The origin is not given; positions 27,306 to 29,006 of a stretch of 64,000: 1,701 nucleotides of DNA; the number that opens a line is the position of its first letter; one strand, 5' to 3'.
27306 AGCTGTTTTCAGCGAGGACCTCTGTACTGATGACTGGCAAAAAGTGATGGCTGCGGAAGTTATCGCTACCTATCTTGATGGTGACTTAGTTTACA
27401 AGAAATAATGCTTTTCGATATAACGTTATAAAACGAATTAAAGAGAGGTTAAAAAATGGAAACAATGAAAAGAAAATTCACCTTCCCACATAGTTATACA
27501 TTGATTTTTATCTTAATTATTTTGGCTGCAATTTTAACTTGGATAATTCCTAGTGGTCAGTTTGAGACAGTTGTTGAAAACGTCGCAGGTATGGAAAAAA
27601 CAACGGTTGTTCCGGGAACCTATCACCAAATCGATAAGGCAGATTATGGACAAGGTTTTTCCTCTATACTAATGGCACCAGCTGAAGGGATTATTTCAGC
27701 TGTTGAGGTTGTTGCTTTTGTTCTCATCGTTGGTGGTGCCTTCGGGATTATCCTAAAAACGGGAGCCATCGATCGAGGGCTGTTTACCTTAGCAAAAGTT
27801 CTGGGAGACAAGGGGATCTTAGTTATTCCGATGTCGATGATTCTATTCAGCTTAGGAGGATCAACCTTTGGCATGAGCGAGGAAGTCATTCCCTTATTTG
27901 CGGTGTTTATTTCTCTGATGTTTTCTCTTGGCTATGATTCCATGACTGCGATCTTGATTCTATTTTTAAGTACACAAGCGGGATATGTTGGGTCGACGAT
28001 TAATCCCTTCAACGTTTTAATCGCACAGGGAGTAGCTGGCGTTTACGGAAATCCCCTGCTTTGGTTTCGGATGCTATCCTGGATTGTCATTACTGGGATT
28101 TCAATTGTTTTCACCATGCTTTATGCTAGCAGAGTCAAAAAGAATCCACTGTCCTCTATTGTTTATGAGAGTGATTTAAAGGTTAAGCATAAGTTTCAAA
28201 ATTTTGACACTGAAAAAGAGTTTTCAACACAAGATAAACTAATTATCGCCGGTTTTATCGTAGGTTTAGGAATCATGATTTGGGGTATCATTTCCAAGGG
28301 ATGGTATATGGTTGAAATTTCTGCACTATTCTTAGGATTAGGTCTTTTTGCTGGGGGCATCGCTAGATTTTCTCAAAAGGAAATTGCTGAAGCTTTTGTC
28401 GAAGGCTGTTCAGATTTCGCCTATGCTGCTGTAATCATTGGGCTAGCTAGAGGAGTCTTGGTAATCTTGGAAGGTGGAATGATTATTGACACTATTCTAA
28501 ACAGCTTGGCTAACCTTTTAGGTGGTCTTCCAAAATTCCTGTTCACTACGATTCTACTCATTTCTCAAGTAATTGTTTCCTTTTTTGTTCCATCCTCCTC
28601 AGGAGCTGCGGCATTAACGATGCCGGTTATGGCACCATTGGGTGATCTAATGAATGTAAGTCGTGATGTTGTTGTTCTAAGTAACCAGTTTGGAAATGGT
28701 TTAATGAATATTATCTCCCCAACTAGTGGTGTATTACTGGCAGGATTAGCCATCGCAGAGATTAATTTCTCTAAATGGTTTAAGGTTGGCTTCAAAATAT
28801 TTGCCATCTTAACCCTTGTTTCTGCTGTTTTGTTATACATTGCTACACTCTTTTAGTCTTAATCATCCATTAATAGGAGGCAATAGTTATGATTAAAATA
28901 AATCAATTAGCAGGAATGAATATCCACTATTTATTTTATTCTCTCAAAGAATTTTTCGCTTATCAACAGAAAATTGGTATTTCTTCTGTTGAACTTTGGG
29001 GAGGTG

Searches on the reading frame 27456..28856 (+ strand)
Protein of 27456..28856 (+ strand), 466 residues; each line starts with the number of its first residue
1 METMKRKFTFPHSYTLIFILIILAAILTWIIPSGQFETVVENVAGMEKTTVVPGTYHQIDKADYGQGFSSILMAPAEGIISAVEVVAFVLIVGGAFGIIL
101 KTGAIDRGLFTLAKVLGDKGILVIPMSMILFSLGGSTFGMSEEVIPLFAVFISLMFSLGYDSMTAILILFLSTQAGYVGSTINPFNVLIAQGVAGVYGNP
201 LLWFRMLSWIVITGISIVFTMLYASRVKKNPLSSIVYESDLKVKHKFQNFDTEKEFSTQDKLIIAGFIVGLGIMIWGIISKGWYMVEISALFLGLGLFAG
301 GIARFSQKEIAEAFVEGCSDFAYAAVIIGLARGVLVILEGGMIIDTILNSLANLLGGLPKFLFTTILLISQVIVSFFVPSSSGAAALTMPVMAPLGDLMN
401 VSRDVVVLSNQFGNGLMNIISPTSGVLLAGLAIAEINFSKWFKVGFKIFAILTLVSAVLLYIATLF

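Call 3: search_protein_families(library=pfam, proteins=[window:27456-28856:+], max_evalue=0.01)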
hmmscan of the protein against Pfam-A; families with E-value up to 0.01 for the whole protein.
window:27456-28856:+ (466 aa): 1 family
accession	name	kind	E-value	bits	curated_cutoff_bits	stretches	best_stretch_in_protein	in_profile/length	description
PF03606.21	DcuC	-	2e-112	376.5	23.1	1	10-464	1-460/461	C4-dicarboxylate anaerobic carrier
